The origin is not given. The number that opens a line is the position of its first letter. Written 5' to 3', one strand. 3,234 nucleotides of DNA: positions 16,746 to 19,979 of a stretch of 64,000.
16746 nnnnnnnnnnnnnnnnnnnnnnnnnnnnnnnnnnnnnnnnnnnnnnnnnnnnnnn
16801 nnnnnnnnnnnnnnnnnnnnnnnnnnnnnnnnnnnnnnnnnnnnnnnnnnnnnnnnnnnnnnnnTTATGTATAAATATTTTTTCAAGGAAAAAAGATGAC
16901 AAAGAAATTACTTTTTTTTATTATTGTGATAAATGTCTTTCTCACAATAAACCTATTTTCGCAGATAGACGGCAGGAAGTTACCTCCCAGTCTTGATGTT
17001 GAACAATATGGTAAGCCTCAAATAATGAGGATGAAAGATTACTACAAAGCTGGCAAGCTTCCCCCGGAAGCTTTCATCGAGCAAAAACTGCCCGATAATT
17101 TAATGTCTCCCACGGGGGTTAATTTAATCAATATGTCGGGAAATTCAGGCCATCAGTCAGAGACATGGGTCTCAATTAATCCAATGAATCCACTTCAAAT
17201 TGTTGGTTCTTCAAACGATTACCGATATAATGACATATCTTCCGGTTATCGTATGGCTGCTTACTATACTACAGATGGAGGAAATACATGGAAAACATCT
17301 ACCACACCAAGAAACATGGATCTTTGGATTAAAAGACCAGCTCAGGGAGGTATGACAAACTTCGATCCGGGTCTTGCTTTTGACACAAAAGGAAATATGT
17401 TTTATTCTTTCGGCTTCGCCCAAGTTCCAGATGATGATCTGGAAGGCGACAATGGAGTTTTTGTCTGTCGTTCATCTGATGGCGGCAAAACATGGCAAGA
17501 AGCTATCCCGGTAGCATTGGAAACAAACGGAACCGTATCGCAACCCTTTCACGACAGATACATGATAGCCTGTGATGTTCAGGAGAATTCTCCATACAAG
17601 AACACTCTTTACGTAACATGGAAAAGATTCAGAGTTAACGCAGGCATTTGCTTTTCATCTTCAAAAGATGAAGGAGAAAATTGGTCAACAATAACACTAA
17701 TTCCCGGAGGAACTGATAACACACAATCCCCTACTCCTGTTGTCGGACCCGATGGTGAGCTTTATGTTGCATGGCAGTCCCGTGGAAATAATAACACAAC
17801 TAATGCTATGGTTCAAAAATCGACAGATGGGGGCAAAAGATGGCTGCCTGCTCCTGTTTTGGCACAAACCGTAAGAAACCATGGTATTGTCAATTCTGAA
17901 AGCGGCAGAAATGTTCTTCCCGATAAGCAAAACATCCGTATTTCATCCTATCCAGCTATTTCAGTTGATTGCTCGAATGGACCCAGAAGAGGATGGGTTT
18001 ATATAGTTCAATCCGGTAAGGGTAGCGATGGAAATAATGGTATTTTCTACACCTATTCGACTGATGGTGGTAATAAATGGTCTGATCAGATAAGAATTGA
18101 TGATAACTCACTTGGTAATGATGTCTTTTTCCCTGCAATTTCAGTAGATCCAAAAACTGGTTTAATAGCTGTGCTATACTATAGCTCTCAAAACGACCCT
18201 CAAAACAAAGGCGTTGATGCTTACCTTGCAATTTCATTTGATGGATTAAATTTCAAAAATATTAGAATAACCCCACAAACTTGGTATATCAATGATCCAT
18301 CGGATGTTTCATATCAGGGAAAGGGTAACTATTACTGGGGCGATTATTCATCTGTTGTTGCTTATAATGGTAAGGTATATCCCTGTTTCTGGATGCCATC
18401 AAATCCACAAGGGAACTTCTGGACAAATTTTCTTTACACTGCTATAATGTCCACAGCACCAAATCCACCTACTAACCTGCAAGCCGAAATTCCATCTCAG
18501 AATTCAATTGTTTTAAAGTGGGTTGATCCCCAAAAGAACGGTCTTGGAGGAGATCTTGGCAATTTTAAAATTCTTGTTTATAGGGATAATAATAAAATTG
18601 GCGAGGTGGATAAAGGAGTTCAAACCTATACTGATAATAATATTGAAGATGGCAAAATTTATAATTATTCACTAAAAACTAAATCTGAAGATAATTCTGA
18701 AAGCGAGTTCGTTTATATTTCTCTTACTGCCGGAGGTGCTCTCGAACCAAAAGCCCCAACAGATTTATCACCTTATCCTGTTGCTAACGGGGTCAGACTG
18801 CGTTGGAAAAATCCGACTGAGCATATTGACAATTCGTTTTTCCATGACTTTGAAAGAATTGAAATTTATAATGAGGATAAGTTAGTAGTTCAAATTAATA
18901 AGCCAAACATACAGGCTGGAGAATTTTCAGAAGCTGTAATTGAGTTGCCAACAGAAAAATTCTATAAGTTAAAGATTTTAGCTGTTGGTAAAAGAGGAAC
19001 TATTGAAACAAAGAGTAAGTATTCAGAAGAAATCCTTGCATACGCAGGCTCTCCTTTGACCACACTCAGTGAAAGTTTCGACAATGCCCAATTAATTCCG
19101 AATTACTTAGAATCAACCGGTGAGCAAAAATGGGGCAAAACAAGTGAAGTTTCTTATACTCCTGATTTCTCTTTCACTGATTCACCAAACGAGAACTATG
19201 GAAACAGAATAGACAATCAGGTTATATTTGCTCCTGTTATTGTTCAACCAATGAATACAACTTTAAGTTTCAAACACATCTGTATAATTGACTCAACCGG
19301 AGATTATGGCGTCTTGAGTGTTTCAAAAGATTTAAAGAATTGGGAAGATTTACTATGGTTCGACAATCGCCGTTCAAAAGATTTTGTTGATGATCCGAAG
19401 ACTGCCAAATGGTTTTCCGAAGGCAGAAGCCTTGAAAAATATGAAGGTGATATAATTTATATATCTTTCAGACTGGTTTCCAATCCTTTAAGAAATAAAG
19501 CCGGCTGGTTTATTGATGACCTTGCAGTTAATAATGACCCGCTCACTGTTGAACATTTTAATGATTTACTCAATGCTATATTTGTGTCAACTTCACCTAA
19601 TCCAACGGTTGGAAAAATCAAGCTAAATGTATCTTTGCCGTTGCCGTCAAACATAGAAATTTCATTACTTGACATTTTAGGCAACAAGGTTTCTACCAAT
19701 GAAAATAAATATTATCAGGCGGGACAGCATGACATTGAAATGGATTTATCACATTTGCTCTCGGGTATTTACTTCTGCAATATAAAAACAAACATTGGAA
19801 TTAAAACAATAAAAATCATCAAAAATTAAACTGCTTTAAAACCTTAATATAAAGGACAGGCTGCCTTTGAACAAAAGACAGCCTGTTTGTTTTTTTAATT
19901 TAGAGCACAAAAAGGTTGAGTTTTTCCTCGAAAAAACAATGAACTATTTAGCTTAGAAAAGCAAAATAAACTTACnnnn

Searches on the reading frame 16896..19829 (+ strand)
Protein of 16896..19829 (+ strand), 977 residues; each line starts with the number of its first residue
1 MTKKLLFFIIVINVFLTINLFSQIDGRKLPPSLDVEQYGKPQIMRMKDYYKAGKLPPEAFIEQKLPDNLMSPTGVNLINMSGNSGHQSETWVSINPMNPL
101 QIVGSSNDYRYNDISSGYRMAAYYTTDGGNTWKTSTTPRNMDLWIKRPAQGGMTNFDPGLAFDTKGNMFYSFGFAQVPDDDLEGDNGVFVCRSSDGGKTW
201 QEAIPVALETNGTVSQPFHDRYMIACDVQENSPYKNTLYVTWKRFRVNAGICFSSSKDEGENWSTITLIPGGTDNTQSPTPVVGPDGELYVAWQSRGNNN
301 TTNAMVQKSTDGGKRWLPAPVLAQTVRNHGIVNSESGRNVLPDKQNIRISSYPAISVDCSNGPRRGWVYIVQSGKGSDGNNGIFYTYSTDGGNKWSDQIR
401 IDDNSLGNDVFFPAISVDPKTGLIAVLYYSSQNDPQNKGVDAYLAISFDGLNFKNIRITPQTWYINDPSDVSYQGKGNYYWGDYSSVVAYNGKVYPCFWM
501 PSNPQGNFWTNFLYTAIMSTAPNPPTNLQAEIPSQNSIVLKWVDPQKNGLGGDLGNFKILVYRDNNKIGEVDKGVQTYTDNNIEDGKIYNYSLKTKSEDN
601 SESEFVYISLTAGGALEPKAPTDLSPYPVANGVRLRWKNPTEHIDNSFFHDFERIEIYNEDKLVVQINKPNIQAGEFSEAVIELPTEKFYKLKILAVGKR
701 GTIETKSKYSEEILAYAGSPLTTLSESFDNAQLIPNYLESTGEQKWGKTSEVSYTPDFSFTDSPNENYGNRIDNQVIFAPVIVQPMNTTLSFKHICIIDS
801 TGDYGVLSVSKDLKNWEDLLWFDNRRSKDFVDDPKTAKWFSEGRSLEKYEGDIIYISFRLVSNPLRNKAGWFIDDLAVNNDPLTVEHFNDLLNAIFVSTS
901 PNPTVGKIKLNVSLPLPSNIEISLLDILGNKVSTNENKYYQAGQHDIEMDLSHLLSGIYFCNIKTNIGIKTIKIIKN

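Call 23: search_protein_families(library=pfam, proteins=[window:16896-19829:+], max_evalue=0.00001)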
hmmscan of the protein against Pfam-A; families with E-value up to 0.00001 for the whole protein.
window:16896-19829:+ (977 aa): 3 families
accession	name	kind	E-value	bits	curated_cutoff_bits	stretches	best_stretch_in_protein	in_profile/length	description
PF13088.12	BNR_2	-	9.2e-11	42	31.4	1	191-331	85-213/277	BNR repeat-like domain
PF18962.6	Por_Secre_tail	-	9e-10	39.1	27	1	901-975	3-74/75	Secretion system C-terminal sorting domain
PF00041.27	fn3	-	6e-06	26.8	25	0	524-599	2-72/84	Fibronectin type III domain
